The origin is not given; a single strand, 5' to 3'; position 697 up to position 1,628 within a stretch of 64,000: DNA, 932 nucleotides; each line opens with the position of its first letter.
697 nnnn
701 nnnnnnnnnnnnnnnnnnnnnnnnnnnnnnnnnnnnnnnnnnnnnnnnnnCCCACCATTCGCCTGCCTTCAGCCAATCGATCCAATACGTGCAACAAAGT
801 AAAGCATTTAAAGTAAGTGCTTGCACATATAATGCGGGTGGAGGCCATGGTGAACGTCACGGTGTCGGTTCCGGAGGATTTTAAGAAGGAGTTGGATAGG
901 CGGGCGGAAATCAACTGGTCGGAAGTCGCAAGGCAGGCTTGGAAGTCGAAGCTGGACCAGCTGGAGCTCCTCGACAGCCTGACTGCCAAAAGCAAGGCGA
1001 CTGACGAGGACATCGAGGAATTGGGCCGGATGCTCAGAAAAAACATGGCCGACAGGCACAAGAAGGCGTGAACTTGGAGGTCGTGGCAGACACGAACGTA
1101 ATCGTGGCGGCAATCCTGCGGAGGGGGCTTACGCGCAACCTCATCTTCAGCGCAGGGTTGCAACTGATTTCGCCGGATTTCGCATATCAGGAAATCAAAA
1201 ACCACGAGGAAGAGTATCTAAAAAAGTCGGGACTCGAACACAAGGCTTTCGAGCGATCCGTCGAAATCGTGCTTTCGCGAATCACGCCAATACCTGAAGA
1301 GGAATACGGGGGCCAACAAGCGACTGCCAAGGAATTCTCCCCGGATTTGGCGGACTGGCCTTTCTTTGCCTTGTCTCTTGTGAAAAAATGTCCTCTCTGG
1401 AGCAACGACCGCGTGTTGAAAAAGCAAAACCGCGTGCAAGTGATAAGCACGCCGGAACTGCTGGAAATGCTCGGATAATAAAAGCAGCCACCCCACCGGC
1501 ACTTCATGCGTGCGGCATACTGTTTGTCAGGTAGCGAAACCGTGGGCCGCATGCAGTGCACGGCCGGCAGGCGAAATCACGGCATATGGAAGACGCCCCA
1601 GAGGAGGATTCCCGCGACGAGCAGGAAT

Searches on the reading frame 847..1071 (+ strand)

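Call 12: search_protein_families(library=pfam, proteins=[window:847-1071:+], max_evalue=0.1)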
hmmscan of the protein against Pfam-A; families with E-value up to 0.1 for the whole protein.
window:847-1071:+ (74 aa): 3 families
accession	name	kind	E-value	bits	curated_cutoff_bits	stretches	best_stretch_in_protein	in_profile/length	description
PF01402.27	RHH_1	-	0.011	16.2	20.5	0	3-21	1-19/39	Ribbon-helix-helix protein, copG family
PF06479.17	Ribonuc_2-5A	-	0.022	15.4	23.3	1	13-66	20-72/127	Ribonuclease 2-5A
PF25226.1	DUF7844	-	0.041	13.8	27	1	5-55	25-78/230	Domain of unknown function (DUF7844)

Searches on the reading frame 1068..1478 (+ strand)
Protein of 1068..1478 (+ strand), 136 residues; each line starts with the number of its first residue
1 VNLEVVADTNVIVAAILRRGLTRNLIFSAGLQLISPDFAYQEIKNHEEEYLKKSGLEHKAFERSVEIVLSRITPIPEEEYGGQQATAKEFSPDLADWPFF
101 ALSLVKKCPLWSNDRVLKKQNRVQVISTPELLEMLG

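Call 12: search_protein_families(library=pfam, proteins=[window:1068-1478:+], max_evalue=0.1)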
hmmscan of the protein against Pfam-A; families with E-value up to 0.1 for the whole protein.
window:1068-1478:+ (136 aa): 3 families
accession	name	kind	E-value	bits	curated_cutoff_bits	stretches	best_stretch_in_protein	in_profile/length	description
PF10130.15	PIN_2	-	3.5e-24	86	22.4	1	6-118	1-116/133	PIN domain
PF16289.11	PIN_12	-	0.043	14.7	32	1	7-65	3-63/172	PIN domain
PF01850.27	PIN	-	0.062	14.3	23.6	1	5-119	1-116/120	PIN domain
